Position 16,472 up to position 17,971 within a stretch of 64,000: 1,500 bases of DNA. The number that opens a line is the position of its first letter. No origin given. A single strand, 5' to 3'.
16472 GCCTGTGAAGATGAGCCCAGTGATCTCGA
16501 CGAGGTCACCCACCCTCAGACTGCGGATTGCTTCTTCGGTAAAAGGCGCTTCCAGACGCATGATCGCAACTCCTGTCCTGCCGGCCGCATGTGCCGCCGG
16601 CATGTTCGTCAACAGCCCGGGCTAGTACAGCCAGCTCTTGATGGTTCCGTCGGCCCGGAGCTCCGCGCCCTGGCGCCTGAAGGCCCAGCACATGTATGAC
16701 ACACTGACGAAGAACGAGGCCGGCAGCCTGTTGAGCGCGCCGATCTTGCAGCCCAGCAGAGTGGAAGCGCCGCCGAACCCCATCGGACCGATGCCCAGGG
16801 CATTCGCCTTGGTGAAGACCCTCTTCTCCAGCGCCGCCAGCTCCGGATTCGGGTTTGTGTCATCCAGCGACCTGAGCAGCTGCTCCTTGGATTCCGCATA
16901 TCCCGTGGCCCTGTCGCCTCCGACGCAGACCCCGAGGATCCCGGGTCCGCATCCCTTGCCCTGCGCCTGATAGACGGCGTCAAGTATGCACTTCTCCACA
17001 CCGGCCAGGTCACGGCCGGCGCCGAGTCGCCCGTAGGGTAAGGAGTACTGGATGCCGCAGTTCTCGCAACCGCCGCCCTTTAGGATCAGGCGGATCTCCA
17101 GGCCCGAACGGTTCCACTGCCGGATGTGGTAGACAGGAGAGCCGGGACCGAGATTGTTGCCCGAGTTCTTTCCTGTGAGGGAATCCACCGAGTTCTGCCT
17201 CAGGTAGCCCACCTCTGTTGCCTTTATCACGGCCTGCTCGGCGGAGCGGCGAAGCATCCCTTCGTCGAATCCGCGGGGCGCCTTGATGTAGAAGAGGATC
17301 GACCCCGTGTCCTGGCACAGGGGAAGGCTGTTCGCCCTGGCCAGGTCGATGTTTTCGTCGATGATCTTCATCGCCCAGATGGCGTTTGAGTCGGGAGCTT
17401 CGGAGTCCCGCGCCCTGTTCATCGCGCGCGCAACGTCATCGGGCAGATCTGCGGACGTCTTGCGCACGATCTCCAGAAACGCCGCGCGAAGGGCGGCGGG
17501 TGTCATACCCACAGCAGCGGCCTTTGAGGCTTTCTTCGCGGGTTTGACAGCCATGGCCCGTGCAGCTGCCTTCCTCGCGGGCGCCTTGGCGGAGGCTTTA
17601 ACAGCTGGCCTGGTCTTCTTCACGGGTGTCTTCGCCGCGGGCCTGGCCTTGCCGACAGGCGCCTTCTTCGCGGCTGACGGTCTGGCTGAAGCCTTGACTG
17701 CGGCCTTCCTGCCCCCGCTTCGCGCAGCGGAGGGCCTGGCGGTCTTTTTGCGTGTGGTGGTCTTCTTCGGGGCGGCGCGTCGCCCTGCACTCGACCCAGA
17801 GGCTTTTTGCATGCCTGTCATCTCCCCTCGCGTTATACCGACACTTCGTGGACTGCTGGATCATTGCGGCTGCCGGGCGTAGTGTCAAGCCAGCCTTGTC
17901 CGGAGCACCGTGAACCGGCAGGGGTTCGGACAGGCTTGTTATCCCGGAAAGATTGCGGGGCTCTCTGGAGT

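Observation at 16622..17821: Fe-S fumarase/tartrate-dehydratase alpha subunit carrying a histone H1-like Lys/Ala/Pro-rich N-terminal tail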

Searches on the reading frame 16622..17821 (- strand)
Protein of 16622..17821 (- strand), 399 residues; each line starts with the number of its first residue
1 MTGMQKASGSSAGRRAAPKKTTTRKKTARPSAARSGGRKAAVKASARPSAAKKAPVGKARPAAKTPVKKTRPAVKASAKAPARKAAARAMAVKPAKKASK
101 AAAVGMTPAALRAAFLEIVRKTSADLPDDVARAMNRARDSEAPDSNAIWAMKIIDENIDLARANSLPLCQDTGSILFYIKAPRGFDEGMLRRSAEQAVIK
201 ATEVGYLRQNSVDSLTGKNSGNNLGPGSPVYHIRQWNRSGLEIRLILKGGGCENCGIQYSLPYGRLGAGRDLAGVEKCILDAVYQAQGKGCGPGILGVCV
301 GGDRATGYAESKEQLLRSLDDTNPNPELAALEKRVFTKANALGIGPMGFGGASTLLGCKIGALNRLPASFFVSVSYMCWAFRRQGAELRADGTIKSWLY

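Call 3: search_protein_families(library=pfam, proteins=[window:16622-17821:-], max_evalue=0.01)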
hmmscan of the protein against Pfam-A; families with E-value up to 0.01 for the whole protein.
window:16622-17821:- (399 aa): 1 family
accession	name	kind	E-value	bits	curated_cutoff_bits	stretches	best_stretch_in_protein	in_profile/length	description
PF05681.19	Fumerase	-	1.1e-68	231.9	25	1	116-385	5-268/270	Fumarate hydratase (Fumerase)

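Call 4: search_protein_families(library=ncbifam, proteins=[window:16622-17821:-], max_evalue=0.01)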
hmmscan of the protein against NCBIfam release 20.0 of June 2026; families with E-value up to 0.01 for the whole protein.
window:16622-17821:- (399 aa): 4 families
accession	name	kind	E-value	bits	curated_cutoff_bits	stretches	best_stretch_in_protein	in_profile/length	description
NF004885.0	PRK06246.1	equivalog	4.1e-57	193.6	276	1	112-386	10-277/279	fumarate hydratase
TIGR00722.1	ttdA_fumA_fumB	subfamily_domain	2.1e-56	191.1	100.65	1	115-384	5-269/273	hydrolyase, tartrate alpha subunit/fumarate domain protein, Fe-S type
NF006084.0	PRK08230.1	equivalog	3.3e-44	151.1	365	1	117-391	20-290/303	L(+)-tartrate dehydratase subunit alpha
NF011919.0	PRK15390.1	equivalog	5e-05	21.7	1105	1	136-392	73-332/548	class I fumarate hydratase FumA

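Call 5: find_homologous_proteins(query=window:16622-17821:-, max_evalue=1e-10)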
Query window:16622-17821:- (399 aa): 8000 proteins with E <= 1e-10 among 8000 candidates; the best 120 are listed.
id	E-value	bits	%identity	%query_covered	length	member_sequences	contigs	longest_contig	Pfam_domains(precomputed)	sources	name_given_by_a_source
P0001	4.6e-204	696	100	78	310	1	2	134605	PF05681.20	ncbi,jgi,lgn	-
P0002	4.4e-186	637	95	74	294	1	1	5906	PF05681.20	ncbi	-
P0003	1.5e-181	622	93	74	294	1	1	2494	PF05681.20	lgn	-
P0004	6.4e-177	606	84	79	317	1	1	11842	PF05681.20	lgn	-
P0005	6.2e-154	531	63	99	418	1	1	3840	PF05681.20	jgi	-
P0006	1.6e-150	520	67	91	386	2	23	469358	PF05681.20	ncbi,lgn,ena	-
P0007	1.7e-150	519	69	83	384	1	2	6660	PF05681.20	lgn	-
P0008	3.4e-149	515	71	77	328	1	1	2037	PF05681.20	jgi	jgi:fumarate hydratase class I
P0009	5.1e-148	511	62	97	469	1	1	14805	PF05681.20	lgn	-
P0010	1.0e-147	510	63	97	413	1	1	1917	PF05681.20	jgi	jgi:fumarate hydratase, class I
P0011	1.5e-147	510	63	93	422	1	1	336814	PF05681.20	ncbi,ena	-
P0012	2.5e-147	509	63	98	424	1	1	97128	PF05681.20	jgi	jgi:fumarate hydratase, class I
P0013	2.5e-147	509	66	79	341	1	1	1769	PF05681.20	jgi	jgi:fumarate hydratase class I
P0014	2.2e-146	506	76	73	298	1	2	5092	PF05681.20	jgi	jgi:fumarate hydratase class I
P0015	3.3e-146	505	60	100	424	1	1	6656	PF05681.20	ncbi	-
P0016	7.5e-146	504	65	89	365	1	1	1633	PF05681.20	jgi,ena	-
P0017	1.2e-145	504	75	72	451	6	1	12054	PF05681.20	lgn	-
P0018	5.3e-145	501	61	95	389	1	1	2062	PF05681.20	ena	-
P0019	7.2e-145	501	61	97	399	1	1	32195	PF05681.20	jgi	jgi:fumarate hydratase, class I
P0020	4.7e-144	498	62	100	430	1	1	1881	PF05681.20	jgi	jgi:fumarate hydratase, class I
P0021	4.7e-144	498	61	94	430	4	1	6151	PF05681.20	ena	-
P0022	5.1e-144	498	62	98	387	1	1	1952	PF05681.20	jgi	jgi:fumarate hydratase, class I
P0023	4.4e-143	495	60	99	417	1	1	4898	PF05681.20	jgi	jgi:fumarate hydratase class I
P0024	7.0e-143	494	67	87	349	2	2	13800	PF05681.20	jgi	jgi:fumarate hydratase class I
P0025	1.1e-142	494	61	95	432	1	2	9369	PF05681.20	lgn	-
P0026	1.4e-142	493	74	73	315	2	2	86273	PF05681.20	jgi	jgi:fumarate hydratase class I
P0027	2.4e-142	493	73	72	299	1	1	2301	PF05681.20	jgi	jgi:fumarate hydratase class I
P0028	2.5e-142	493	63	93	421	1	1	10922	PF05681.20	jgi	jgi:fumarate hydratase, class I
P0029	4.5e-142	492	61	95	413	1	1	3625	PF05681.20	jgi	jgi:fumarate hydratase, class I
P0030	5.0e-142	492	61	94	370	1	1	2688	PF05681.20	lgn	-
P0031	1.2e-140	487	66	84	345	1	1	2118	PF05681.20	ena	-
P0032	2.1e-140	486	61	99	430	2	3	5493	PF05681.20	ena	-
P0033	1.3e-139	484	68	78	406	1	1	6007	PF05681.20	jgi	-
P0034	1.2e-136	474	70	74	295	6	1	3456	PF05681.20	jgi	jgi:fumarate hydratase class I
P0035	1.2e-134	467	69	74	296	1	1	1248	PF05681.20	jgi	jgi:fumarate hydratase class I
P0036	2.5e-134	466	68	74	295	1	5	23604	PF05681.20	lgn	-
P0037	9.6e-134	464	68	74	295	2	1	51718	PF05681.20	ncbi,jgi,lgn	-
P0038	1.8e-133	463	69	74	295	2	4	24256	PF05681.20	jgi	jgi:fumarate hydratase class I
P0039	6.0e-133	462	68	74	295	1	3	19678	PF05681.20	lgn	-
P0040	9.0e-133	461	67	74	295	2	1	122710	PF05681.20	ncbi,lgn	-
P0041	9.1e-133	461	73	69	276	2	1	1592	PF05681.20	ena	-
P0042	1.4e-132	460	68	74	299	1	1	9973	PF05681.20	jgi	jgi:fumarate hydratase, class I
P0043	1.5e-132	460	68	74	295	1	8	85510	PF05681.20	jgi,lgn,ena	-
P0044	5.2e-132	459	68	74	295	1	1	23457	PF05681.20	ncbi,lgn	-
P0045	9.7e-132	458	69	74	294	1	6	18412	PF05681.20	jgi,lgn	-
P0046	1.2e-131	457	68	72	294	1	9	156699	PF05681.20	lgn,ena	-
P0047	1.3e-131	457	68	74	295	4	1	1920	PF05681.20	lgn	-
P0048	2.0e-131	457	66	74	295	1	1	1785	PF05681.20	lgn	-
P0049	2.1e-131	457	67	74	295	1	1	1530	PF05681.20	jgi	jgi:fumarate hydratase class I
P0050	2.1e-131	457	69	74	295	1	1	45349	PF05681.20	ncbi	-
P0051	5.0e-131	455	67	74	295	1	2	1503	PF05681.20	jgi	-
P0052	8.7e-131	455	67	73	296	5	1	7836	PF05681.20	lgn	-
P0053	1.6e-130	454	66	74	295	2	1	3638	PF05681.20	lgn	-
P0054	3.7e-130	453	68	74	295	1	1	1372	PF05681.20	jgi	jgi:fumarate hydratase class I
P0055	8.2e-130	451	66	74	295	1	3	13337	PF05681.20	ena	-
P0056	9.3e-130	451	66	74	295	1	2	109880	PF05681.20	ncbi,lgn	-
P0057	2.1e-129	450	66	74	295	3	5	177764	PF05681.20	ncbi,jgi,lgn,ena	-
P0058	2.1e-129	450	65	74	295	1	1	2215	PF05681.20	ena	-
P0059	2.2e-129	450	67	72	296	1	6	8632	PF05681.20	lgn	-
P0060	2.5e-129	450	65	75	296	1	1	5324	PF05681.20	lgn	-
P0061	5.6e-129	449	58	90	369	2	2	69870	PF05681.20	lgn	-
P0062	8.5e-129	448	65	74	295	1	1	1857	PF05681.20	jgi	jgi:fumarate hydratase class I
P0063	9.7e-129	448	59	87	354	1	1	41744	PF05681.20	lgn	-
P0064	1.7e-128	447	62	80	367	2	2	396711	PF05681.20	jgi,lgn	-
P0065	2.3e-128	447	66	74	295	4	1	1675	PF05681.20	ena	-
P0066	2.7e-128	446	67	74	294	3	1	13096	PF05681.20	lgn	-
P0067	3.1e-128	446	66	74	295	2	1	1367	PF05681.20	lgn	-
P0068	3.5e-128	446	63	79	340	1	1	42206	PF05681.20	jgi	jgi:fumarate hydratase class I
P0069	3.6e-128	446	67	74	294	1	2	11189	PF05681.20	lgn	-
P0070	9.8e-128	445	64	73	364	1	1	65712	PF05681.20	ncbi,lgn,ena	-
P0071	1.1e-127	444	63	73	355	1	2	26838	PF07382.17,PF05681.20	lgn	-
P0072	1.2e-127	444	64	74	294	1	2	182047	PF05681.20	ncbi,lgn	-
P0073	1.4e-127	444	61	79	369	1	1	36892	PF05681.20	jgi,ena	jgi:fumarate hydratase class I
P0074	1.6e-127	444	60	77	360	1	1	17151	PF05681.20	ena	-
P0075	2.1e-127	443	65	74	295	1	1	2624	PF05681.20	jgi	jgi:fumarate hydratase class I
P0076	2.1e-127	443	66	72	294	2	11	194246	PF05681.20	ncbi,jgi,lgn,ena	-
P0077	2.7e-127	443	67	73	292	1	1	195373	PF05681.20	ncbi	-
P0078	3.0e-127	443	70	72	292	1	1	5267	PF05681.20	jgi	jgi:fumarate hydratase class I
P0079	3.1e-127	443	66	74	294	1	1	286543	PF05681.20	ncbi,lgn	-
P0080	3.2e-127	443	66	74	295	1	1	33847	PF05681.20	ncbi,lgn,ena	-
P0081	3.6e-127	443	66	74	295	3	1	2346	PF05681.20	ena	-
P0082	4.0e-127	443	66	74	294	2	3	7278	PF05681.20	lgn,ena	-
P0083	4.0e-127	443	65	74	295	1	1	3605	PF05681.20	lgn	-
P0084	4.6e-127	442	60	77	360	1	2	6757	PF05681.20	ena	-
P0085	4.7e-127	442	62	74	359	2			PF05681.20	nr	nr:fumarate hydratase [Bacteriovorax stolpii]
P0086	8.0e-127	442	65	74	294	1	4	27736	PF05681.20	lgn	-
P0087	9.7e-127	441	69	72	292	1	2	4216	PF05681.20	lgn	-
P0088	1.0e-126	441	67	73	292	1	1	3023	PF05681.20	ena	-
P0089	1.1e-126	441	62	74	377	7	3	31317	PF05681.20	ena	-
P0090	1.5e-126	441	64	74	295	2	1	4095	PF05681.20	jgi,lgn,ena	-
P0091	1.5e-126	441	66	74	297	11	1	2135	PF05681.20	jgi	-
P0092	1.8e-126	440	66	74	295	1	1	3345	PF05681.20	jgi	-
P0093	2.0e-126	440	63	76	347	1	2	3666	PF05681.20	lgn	-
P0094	3.9e-126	439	65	72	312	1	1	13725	PF05681.20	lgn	-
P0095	4.0e-126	439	65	74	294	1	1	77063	PF05681.20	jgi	jgi:fumarate hydratase, class I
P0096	4.1e-126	439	68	72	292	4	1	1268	PF05681.20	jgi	jgi:fumarate hydratase class I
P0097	4.2e-126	439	65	74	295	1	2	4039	PF05681.20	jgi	jgi:fumarate hydratase, class I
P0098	5.4e-126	439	68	72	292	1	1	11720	PF05681.20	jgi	jgi:fumarate hydratase class I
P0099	5.4e-126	439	66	74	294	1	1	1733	PF05681.20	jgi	-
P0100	6.3e-126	439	64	72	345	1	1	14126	PF05681.20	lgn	-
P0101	6.6e-126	439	66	74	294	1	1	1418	PF05681.20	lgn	-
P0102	8.0e-126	438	65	74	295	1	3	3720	PF05681.20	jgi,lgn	jgi:fumarate hydratase class I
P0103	9.4e-126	438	66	74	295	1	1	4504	PF05681.20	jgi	jgi:fumarate hydratase class I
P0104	9.9e-126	438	68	72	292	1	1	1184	PF05681.20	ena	-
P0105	1.0e-125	438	63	74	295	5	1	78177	PF05681.20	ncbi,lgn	-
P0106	1.3e-125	438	60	73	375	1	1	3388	PF05681.20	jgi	jgi:fumarate hydratase class I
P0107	1.5e-125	437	70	72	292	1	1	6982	PF05681.20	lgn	-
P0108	1.5e-125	437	66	74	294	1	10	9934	PF05681.20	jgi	jgi:fumarate hydratase class I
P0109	1.5e-125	437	66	74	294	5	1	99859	PF05681.20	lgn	-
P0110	1.6e-125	437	68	72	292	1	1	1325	PF05681.20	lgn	-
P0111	1.6e-125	437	66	74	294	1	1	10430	PF05681.20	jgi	jgi:fumarate hydratase class I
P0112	1.7e-125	437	65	74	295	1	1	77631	PF05681.20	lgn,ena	-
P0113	1.8e-125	437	69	72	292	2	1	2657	PF05681.20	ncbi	-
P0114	2.0e-125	437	69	72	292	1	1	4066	PF05681.20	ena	-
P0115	2.1e-125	437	62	73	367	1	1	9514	PF05681.20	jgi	jgi:fumarate hydratase class I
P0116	2.2e-125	437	66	72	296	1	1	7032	PF05681.20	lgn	-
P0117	2.2e-125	437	67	72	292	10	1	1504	PF05681.20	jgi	jgi:tartrate/fumarate subfamily iron-sulfur-dependent hydro-lyase alpha chain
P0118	2.3e-125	437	68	72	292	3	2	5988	PF05681.20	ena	-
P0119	2.9e-125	436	59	74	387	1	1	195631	PF05681.20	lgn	-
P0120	3.1e-125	436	60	81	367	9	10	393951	PF05681.20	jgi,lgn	-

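Call 9: find_encoding_contigs(protein=P0001, flank=6000, max_places=4)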
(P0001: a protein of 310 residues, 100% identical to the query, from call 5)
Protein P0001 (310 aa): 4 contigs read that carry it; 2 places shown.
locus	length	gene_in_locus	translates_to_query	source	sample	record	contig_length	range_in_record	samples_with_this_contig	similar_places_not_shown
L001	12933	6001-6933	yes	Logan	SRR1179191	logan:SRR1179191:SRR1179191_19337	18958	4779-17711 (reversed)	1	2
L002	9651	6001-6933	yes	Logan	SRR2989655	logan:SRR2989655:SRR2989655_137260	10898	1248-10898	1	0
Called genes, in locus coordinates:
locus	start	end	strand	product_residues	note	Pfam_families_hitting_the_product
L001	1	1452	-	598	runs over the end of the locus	PF02518:HATPase_c, PF13589:HATPase_c_3 (weak), PF09239:Topo-VIb_trans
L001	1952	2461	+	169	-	-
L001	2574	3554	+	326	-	PF00579:tRNA-synt_1b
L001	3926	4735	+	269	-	-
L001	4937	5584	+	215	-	-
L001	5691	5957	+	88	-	-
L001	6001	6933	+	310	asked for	PF05681:Fumerase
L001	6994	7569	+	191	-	PF05683:Fumerase_C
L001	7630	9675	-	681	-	PF17900:Peptidase_M1_N (weak), PF01433:Peptidase_M1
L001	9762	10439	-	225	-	PF01205:Impact_N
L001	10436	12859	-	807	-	PF00456:Transketolase_N, PF02779:Transket_pyr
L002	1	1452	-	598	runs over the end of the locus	PF02518:HATPase_c, PF13589:HATPase_c_3 (weak), PF09239:Topo-VIb_trans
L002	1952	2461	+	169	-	-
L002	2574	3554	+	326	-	PF00579:tRNA-synt_1b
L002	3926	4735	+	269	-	-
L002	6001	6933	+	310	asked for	PF05681:Fumerase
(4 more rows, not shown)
